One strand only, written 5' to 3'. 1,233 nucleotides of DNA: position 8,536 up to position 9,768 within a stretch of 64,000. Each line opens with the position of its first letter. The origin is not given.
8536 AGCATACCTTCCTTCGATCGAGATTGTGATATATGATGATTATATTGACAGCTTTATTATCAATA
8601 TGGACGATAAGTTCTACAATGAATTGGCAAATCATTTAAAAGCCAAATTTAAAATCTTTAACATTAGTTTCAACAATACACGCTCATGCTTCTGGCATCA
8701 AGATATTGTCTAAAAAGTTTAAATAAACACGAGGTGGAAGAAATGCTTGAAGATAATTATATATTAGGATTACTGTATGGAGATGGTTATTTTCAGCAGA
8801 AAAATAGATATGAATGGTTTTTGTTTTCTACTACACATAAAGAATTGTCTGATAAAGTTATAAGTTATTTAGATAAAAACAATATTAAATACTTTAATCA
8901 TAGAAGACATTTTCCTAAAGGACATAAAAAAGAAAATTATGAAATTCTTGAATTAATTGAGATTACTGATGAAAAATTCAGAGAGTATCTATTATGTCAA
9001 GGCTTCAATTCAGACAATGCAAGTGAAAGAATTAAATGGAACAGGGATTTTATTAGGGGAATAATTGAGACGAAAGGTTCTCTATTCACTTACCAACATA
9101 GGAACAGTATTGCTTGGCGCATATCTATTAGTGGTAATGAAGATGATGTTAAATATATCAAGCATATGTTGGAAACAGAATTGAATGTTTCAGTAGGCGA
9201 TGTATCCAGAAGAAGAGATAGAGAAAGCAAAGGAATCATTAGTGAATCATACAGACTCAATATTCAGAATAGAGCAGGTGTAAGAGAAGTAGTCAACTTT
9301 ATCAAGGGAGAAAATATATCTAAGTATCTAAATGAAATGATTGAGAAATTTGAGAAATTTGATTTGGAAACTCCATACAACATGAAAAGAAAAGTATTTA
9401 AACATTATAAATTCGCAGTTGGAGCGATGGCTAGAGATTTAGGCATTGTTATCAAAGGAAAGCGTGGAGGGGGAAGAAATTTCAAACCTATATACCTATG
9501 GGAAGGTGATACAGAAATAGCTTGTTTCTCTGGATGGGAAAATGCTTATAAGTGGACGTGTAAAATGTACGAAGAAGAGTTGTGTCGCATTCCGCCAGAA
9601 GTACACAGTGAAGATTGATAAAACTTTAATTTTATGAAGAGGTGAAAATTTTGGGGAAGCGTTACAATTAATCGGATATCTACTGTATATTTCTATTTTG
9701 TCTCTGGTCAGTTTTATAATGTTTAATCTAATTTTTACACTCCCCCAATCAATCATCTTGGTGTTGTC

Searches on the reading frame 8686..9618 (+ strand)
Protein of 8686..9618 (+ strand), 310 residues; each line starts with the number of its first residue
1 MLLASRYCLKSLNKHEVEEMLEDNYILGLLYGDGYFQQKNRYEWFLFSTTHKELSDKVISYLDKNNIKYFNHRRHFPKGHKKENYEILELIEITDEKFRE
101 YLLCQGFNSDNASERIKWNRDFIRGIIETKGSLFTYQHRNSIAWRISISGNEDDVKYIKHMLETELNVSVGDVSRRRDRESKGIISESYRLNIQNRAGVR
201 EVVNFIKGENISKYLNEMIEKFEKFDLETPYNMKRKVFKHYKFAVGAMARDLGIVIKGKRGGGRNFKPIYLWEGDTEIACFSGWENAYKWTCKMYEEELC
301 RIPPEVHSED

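Call 16: search_protein_families(library=phrogs, proteins=[window:8686-9618:+], max_evalue=0.00001)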
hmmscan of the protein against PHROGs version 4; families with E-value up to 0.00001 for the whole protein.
window:8686-9618:+ (310 aa): 1 family
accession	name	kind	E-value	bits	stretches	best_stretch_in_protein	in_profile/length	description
phrog_4645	-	DNA, RNA and nucleotide metabolism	2e-06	28.2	0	24-206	110-285/308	endonuclease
